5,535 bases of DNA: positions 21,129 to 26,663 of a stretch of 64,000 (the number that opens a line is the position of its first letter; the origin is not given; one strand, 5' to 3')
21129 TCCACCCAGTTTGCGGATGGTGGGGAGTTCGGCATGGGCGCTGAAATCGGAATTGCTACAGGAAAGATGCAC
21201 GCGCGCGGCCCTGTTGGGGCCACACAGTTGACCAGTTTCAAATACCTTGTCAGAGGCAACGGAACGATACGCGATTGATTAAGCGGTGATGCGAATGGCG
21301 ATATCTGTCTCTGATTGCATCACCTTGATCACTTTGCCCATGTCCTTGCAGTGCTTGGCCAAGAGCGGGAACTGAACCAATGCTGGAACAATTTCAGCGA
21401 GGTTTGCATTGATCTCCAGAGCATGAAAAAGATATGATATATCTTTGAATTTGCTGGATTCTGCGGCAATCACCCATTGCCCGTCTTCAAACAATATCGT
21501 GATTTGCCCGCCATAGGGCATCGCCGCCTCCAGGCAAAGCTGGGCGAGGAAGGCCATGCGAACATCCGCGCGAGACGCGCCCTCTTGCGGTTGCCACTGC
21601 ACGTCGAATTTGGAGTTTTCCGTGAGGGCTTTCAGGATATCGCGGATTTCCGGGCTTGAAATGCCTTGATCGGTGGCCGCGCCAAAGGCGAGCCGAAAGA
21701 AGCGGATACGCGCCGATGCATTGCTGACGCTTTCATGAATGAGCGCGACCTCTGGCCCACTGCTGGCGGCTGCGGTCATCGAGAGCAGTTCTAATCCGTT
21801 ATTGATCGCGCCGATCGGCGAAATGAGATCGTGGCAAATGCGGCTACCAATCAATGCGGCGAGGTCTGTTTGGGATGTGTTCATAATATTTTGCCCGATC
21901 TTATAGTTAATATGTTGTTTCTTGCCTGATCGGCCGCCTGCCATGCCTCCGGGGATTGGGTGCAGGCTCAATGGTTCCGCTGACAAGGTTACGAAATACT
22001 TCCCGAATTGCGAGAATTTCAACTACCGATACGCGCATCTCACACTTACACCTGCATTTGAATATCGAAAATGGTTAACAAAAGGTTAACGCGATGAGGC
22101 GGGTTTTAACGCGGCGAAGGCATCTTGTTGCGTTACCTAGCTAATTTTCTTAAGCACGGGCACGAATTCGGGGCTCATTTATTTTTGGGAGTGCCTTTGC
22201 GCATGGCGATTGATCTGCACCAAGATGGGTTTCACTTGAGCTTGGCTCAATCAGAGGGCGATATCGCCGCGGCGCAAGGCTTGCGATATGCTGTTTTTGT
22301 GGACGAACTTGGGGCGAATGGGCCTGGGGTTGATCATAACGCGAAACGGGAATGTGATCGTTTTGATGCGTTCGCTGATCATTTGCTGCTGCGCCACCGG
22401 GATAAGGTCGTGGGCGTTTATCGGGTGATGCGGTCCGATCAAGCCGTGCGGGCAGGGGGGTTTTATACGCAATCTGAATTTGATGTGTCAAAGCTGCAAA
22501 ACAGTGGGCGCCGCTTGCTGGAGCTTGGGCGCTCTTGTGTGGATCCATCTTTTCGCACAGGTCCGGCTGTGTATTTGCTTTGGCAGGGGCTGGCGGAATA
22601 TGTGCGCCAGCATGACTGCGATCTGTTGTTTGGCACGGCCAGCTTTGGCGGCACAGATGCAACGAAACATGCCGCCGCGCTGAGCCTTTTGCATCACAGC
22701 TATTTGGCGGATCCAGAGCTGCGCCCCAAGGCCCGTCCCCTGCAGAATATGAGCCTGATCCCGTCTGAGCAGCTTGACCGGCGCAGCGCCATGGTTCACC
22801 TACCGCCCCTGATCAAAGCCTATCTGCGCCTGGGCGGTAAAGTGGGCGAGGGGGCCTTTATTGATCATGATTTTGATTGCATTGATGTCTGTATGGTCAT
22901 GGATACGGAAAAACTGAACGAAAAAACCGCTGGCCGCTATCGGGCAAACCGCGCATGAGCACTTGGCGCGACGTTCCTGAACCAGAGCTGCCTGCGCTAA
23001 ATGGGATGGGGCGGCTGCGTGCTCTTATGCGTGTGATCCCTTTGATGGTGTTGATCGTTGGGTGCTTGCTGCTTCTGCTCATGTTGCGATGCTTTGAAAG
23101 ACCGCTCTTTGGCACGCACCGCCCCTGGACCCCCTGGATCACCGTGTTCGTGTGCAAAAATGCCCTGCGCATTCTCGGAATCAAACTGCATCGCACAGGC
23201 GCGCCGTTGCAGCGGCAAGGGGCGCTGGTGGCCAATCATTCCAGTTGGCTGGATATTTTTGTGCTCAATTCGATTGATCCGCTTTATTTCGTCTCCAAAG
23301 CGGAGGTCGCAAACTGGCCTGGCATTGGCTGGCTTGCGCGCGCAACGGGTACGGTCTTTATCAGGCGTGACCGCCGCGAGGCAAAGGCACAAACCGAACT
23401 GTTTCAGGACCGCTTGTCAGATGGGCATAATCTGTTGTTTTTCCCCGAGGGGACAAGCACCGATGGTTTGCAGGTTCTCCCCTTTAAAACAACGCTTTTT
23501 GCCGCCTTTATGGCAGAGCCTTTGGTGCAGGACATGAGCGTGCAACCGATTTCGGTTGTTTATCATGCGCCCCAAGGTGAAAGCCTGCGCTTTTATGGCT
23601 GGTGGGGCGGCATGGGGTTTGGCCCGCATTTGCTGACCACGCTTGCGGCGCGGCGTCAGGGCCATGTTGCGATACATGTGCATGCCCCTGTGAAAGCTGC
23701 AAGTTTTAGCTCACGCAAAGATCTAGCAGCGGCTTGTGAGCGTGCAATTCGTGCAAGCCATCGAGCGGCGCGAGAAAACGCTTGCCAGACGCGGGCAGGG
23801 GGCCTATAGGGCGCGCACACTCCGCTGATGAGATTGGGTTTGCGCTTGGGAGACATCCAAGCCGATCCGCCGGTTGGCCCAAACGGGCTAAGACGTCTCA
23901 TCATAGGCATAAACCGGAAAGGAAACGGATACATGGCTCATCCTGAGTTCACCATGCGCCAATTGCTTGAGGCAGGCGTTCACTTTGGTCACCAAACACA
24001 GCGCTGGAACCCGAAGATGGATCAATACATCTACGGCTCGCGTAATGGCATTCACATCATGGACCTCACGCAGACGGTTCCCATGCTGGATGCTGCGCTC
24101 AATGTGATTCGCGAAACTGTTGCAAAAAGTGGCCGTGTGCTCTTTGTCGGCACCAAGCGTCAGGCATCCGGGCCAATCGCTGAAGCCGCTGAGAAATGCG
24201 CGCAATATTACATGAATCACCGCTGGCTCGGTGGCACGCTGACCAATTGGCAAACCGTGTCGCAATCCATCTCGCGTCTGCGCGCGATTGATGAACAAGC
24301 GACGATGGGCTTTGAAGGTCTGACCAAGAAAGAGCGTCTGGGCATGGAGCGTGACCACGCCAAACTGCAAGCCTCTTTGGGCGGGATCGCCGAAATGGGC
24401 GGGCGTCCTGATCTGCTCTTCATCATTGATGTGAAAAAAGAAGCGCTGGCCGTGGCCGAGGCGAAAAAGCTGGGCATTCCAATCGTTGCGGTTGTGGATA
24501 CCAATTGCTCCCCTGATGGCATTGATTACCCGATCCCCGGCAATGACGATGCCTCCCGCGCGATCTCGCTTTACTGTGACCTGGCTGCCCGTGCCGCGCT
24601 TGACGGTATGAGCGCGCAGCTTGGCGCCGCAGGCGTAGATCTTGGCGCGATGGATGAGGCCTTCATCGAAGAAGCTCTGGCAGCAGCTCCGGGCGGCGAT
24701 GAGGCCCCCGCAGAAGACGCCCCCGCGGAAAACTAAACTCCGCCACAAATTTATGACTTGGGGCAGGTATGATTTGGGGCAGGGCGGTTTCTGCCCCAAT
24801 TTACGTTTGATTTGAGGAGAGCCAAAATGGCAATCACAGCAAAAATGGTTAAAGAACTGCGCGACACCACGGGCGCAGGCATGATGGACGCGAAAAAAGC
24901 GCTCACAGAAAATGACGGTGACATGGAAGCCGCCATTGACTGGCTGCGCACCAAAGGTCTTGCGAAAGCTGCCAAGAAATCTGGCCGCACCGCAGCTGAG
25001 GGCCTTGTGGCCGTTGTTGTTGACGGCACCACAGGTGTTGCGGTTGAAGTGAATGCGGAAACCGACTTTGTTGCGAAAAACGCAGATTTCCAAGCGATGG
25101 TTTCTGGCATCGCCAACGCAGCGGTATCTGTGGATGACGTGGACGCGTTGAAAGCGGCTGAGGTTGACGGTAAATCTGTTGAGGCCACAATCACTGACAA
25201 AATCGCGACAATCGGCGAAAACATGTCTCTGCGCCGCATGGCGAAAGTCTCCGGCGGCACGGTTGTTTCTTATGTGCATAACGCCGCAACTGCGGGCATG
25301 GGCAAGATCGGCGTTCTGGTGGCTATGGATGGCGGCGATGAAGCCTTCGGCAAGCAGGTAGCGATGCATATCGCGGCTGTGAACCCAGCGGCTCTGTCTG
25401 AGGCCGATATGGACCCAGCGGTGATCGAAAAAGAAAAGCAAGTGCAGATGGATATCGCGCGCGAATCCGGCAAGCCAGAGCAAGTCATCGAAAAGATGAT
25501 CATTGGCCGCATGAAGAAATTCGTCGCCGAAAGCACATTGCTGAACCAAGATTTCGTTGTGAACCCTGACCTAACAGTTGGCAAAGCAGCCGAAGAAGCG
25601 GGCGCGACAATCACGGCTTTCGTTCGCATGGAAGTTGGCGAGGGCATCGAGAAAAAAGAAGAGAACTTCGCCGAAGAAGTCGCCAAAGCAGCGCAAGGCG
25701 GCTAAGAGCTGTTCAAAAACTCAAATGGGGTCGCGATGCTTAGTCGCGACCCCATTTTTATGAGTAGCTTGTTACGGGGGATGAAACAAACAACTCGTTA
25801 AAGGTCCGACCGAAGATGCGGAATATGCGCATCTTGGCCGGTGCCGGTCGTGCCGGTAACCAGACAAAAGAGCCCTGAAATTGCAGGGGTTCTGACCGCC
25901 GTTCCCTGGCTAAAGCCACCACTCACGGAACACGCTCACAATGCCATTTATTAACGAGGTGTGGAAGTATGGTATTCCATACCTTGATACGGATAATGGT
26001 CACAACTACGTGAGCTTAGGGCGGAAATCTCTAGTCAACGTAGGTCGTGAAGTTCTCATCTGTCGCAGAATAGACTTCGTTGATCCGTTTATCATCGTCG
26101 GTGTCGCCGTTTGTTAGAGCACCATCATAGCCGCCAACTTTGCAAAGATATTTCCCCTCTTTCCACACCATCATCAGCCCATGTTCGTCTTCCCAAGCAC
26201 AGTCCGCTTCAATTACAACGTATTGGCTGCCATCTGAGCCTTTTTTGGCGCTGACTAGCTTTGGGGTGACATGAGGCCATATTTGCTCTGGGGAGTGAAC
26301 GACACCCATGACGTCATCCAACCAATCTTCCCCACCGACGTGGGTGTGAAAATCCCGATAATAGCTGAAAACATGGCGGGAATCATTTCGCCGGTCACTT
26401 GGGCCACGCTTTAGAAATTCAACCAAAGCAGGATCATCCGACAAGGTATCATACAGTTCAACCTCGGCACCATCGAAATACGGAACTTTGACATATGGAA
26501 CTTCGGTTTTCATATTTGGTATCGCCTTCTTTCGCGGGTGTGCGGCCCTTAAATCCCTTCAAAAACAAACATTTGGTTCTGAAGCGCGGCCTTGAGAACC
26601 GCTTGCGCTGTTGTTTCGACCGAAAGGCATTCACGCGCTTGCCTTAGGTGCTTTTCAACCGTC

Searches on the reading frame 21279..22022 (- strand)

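Call 53: search_protein_families(library=pfam, max_evalue=0.00001, proteins=[window:21279-22022:-])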
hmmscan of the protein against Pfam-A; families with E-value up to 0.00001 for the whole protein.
window:21279-22022:- (247 aa): 1 family
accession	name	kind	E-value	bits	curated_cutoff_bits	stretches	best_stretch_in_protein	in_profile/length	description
PF10090.15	HPTransfase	-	5.1e-18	65.4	22.9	1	125-239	3-122/123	Histidine phosphotransferase C-terminal domain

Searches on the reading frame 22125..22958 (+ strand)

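Call 53: search_protein_families(library=pfam, max_evalue=0.00001, proteins=[window:22125-22958:+])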
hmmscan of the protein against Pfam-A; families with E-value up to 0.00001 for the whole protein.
window:22125-22958:+ (277 aa): 1 family
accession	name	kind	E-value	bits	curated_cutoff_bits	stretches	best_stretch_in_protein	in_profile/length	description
PF13444.12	Acetyltransf_5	-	7.3e-33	113.8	22.4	1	53-154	1-102/102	Acetyltransferase (GNAT) domain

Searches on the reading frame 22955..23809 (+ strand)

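Call 53: search_protein_families(library=pfam, max_evalue=0.00001, proteins=[window:22955-23809:+])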
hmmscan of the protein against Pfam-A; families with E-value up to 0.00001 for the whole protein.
window:22955-23809:+ (284 aa): 1 family
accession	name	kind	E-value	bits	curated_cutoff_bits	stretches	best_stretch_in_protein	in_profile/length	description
PF01553.26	Acyltransferase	-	2.4e-23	82.8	23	1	87-201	14-131/132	Acyltransferase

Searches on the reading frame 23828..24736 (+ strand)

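Call 54: search_protein_families(library=pfam, max_evalue=0.00001, proteins=[window:23828-24736:+])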
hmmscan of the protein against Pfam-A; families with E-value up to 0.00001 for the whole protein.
window:23828-24736:+ (302 aa): 1 family
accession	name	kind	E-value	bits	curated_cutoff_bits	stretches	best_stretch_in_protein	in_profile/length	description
PF00318.25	Ribosomal_S2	-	7.4e-93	310.2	26.1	1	46-260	1-216/216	Ribosomal protein S2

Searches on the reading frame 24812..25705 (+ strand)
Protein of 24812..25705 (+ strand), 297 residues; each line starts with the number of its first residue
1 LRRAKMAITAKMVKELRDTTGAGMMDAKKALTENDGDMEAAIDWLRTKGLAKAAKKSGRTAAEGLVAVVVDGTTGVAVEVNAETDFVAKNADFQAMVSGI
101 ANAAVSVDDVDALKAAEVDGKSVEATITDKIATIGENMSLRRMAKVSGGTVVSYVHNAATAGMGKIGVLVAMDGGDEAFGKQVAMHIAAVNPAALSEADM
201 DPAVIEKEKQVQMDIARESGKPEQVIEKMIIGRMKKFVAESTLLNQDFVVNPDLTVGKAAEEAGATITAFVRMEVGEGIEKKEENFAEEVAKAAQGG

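Call 54: search_protein_families(library=pfam, max_evalue=0.00001, proteins=[window:24812-25705:+])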
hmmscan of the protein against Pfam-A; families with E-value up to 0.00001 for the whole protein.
window:24812-25705:+ (297 aa): 1 family
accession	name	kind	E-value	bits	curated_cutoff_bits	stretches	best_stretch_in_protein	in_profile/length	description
PF00889.24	EF_TS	-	8.8e-69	231.6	27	1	75-277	1-204/204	Elongation factor TS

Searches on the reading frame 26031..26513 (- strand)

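Call 54: search_protein_families(library=pfam, max_evalue=0.00001, proteins=[window:26031-26513:-])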
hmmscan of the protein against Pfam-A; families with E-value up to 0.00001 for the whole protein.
window:26031-26513:- (160 aa): 1 family
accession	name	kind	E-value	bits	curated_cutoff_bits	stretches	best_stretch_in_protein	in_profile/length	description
PF22481.1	DUF6985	-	3.7e-25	89.6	24.5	1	13-133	20-148/148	Domain of unknown function (DUF6985)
